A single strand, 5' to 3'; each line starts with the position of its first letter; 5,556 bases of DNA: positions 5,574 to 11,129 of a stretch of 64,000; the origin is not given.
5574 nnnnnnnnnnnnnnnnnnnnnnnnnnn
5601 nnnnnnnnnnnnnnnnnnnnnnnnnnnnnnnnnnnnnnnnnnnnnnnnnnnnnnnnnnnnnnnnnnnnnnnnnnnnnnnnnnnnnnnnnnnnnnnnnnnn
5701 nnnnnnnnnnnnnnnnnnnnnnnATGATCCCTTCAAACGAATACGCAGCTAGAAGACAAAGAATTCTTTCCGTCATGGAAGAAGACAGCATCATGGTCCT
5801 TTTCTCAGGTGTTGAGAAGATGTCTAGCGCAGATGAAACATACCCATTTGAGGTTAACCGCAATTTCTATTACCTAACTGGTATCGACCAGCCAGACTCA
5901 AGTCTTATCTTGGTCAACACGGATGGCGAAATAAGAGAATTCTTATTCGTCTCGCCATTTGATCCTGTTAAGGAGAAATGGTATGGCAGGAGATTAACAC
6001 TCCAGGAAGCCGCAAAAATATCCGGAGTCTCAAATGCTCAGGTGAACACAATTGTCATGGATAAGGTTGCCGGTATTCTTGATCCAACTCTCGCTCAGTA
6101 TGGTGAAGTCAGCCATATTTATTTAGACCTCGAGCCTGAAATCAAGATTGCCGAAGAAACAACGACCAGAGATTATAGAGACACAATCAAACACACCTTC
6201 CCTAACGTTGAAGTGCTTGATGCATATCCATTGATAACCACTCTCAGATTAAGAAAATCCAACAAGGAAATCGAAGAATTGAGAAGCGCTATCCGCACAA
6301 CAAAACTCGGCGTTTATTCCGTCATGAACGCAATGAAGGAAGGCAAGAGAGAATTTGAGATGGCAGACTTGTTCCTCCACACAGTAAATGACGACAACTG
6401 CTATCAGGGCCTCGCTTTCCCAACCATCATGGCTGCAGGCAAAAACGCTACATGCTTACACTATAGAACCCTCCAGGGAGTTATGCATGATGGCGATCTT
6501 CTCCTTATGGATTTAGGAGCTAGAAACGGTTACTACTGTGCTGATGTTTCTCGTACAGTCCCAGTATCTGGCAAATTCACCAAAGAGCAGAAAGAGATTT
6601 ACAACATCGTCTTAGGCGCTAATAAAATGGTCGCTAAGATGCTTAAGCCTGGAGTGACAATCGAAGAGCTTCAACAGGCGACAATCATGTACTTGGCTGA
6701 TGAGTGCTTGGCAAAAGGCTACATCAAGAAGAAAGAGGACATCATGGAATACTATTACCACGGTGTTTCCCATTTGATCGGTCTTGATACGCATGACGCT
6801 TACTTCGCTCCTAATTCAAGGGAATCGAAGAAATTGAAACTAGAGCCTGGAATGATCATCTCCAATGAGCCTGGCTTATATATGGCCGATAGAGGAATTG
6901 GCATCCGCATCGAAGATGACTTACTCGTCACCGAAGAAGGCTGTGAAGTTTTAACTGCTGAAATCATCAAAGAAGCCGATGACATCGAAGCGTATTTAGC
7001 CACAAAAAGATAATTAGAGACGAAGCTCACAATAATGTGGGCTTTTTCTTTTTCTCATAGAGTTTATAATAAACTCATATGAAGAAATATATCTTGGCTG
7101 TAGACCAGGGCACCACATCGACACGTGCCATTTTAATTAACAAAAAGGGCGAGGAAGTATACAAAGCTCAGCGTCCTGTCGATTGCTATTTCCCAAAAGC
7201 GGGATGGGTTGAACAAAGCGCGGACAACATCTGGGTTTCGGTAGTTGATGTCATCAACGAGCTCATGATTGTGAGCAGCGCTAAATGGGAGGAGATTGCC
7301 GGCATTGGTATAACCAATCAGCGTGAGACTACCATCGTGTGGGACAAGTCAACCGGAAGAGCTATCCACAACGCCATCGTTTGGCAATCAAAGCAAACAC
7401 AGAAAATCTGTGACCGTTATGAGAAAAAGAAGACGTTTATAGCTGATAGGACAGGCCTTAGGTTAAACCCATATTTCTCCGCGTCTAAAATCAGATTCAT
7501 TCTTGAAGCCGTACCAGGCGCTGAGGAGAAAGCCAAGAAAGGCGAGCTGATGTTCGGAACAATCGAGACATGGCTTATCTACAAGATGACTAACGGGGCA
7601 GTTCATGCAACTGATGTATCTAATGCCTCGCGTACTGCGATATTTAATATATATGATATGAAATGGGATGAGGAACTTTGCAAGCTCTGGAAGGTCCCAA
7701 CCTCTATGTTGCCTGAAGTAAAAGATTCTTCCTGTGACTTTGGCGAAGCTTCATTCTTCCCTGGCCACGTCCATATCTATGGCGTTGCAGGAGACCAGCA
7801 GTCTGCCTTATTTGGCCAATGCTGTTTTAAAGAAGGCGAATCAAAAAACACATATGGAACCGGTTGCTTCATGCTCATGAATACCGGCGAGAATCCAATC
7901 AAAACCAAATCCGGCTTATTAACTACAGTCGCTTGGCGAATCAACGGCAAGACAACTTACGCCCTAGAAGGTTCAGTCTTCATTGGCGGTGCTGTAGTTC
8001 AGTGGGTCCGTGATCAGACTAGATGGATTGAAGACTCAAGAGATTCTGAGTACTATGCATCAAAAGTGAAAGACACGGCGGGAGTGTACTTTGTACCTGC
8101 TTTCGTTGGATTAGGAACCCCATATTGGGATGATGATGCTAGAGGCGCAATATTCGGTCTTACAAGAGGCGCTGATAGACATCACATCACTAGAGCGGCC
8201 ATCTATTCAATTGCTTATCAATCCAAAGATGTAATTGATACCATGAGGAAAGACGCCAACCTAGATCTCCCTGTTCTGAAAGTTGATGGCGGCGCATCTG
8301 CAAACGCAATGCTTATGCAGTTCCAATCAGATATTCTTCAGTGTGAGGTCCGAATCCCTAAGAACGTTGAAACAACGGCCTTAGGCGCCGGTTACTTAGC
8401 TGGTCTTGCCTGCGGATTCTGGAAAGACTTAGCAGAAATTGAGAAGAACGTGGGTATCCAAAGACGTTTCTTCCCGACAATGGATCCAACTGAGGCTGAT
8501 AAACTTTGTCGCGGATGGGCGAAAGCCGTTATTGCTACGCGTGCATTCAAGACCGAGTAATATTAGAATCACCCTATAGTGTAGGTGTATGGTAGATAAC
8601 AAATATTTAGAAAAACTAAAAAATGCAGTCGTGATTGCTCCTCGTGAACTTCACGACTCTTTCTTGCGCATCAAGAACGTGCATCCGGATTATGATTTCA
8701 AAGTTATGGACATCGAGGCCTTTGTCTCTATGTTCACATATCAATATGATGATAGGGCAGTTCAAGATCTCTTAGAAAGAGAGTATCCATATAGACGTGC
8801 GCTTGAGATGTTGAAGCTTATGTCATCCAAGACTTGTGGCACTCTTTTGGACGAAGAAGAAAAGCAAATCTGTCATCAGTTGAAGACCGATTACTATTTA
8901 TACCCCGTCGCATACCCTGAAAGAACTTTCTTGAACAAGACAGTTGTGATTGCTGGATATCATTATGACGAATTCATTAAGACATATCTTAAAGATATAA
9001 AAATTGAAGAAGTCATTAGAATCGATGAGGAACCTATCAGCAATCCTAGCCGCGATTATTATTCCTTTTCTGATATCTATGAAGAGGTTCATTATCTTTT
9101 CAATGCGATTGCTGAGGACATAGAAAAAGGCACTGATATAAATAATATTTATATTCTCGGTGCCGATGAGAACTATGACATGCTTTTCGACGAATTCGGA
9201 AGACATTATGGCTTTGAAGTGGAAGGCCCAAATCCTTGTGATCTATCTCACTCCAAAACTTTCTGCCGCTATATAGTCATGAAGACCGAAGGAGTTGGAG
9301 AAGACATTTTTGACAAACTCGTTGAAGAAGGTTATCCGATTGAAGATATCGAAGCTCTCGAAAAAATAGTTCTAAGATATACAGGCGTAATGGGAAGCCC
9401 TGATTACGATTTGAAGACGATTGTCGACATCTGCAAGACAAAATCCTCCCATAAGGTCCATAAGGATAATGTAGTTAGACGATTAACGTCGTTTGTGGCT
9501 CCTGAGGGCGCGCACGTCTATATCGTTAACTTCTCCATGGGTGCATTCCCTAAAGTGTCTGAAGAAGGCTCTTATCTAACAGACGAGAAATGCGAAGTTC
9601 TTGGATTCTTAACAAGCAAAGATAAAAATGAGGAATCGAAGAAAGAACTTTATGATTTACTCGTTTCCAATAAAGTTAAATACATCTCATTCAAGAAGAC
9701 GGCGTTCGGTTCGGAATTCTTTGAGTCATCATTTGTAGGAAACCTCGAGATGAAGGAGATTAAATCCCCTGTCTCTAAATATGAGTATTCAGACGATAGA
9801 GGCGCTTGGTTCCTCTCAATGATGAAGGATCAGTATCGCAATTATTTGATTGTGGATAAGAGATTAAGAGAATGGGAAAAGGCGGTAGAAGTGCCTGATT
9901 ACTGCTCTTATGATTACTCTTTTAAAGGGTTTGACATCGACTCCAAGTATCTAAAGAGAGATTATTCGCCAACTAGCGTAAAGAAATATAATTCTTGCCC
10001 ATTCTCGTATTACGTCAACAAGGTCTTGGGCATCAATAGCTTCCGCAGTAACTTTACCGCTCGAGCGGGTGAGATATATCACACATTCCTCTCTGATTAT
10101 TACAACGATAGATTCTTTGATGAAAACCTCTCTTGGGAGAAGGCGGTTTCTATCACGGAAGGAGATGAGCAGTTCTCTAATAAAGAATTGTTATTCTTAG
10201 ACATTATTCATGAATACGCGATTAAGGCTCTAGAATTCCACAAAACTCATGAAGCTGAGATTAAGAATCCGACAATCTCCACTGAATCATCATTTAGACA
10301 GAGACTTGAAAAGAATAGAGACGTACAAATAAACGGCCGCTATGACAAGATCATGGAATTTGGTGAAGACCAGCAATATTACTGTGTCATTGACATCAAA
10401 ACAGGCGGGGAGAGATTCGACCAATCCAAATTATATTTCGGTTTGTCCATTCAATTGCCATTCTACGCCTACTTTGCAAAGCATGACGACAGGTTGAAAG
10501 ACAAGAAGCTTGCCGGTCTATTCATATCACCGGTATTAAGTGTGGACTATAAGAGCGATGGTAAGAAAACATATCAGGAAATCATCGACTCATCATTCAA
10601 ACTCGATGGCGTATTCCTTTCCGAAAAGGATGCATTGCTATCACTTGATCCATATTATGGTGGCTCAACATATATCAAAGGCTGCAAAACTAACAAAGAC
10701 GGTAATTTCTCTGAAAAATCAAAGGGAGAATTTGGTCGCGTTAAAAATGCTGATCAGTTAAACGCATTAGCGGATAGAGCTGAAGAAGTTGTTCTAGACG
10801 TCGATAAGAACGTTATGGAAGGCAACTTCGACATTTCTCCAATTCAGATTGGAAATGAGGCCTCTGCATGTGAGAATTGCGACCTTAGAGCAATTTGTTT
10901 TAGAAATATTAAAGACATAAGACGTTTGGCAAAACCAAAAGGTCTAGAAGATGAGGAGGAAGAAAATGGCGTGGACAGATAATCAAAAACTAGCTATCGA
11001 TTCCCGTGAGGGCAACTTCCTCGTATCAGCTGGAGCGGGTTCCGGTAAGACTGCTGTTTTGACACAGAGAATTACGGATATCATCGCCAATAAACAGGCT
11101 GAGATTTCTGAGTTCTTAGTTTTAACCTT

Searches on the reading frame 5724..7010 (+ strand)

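Call 7: search_protein_families(library=pfam, proteins=[window:5724-7010:+], max_evalue=0.01)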
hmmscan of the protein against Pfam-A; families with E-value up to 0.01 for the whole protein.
window:5724-7010:+ (429 aa): 3 families
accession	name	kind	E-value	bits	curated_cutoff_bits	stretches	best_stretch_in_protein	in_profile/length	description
PF00557.29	Peptidase_M24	-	6.9e-54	183.2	23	1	184-404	1-208/208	Metallopeptidase family M24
PF05195.22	AMP_N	-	7.2e-29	100.4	24.6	1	7-115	1-110/121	Aminopeptidase P, N-terminal domain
PF21216.2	PepQ_N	-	0.0026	18.1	27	1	8-80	11-82/152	Xaa-Pro dipeptidase, N-terminal domain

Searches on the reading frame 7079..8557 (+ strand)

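Call 7: search_protein_families(library=pfam, proteins=[window:7079-8557:+], max_evalue=0.01)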
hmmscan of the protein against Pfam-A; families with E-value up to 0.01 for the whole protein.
window:7079-8557:+ (493 aa): 2 families
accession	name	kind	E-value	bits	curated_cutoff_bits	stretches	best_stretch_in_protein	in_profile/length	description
PF00370.27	FGGY_N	-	5.3e-65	219.9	28.8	1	4-246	1-245/245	FGGY family of carbohydrate kinases, N-terminal domain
PF02782.22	FGGY_C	-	3e-42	145.1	27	1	257-444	3-197/198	FGGY family of carbohydrate kinases, C-terminal domain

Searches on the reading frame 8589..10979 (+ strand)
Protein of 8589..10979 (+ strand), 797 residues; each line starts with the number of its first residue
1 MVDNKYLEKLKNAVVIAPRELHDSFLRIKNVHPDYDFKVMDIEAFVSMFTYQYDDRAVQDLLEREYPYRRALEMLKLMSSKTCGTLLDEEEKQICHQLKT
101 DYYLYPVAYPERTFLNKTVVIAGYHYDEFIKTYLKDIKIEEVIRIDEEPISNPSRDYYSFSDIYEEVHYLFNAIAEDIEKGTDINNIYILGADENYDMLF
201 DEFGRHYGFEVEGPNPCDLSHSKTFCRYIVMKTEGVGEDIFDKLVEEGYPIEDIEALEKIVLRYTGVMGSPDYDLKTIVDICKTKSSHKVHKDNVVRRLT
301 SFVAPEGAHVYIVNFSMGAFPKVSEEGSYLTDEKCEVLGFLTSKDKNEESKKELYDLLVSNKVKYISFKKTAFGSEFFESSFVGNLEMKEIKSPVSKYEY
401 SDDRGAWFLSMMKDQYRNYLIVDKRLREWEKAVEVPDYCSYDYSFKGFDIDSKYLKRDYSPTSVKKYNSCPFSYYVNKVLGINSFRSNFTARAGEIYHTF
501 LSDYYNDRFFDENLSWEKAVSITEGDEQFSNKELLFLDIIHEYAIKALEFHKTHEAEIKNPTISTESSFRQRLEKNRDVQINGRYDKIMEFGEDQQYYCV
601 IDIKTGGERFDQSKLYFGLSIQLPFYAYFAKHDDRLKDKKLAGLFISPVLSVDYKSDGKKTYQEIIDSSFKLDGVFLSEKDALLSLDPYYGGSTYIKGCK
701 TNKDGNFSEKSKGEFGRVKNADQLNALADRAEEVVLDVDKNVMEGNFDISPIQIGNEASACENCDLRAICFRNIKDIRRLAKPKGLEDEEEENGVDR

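Call 7: search_protein_families(library=pfam, proteins=[window:8589-10979:+], max_evalue=0.01)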
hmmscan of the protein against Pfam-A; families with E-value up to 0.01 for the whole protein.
window:8589-10979:+ (797 aa): 1 family
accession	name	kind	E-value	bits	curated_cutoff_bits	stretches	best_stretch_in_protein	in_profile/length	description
PF12705.13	PDDEXK_1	-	9.3e-23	81.9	22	1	460-770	3-246/247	PD-(D/E)XK nuclease superfamily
